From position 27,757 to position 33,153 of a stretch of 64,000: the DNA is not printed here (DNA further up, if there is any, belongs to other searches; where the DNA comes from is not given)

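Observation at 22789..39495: Four dispersed direct repeats built from the cotJC 3' end and its terminator, bracketing a 16-kb island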

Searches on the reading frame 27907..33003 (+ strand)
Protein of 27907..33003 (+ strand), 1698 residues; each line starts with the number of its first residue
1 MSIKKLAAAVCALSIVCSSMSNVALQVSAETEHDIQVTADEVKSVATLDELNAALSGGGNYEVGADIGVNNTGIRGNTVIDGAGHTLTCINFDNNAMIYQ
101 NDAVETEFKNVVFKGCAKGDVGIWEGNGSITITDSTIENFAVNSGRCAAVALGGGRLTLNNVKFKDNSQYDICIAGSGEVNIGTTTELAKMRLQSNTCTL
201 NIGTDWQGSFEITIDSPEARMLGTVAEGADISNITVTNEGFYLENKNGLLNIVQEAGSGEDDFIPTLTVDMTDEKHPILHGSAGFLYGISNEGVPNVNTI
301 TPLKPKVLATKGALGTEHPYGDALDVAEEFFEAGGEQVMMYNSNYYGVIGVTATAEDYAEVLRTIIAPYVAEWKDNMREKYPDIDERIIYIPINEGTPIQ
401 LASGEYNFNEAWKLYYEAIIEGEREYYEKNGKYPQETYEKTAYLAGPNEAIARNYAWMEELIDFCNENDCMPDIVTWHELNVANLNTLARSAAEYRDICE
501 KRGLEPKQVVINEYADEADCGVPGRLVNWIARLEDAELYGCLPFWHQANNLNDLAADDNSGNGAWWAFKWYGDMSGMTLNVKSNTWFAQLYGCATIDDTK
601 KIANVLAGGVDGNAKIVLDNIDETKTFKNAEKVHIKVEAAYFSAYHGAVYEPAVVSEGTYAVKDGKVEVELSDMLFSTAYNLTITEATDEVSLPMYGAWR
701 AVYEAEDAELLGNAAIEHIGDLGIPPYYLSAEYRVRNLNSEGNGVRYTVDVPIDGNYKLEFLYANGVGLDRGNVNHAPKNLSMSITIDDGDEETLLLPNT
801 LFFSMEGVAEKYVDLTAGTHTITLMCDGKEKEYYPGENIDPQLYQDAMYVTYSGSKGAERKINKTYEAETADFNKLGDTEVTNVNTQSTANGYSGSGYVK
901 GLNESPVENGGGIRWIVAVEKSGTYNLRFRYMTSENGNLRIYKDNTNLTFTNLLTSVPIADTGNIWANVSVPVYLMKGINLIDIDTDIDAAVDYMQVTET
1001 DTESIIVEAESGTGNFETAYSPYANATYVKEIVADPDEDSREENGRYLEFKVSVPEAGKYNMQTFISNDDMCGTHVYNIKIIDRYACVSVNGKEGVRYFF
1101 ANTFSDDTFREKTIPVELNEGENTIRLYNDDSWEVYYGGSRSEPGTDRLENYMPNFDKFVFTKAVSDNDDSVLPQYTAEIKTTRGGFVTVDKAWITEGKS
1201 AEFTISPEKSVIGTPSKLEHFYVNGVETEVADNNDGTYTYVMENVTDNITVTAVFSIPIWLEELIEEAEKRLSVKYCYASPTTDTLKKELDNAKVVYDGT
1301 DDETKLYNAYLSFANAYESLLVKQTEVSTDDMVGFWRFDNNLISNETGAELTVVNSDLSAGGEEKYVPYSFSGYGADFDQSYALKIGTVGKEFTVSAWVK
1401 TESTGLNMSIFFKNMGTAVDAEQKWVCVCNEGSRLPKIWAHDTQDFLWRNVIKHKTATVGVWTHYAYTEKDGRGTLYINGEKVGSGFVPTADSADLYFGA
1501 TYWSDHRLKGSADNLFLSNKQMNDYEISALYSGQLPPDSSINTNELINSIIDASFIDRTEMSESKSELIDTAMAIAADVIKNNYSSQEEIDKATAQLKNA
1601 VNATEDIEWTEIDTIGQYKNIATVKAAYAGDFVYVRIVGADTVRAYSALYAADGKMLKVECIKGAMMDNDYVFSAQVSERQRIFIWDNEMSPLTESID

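Call 7: search_protein_families(library=pfam, proteins=[window:27907-33003:+], max_evalue=0.01)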
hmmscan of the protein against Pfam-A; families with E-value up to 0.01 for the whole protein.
window:27907-33003:+ (1698 aa): 4 families
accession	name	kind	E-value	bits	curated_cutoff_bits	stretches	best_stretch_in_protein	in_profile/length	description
PF13385.13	Laminin_G_3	-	2.6e-17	63.8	27.6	1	1390-1528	16-151/151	Concanavalin A-like lectin/glucanases superfamily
PF16990.11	CBM_35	-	1.3e-07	32.4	28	1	882-987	11-107/121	Carbohydrate binding module (family 35)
PF07554.19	FIVAR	-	0.0018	19.3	29.2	0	1544-1603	3-69/71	FIVAR domain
PF23157.1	DUF7055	-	0.0081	16.3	27.6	0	1113-1134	41-62/66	Domain of unknown function (DUF7055)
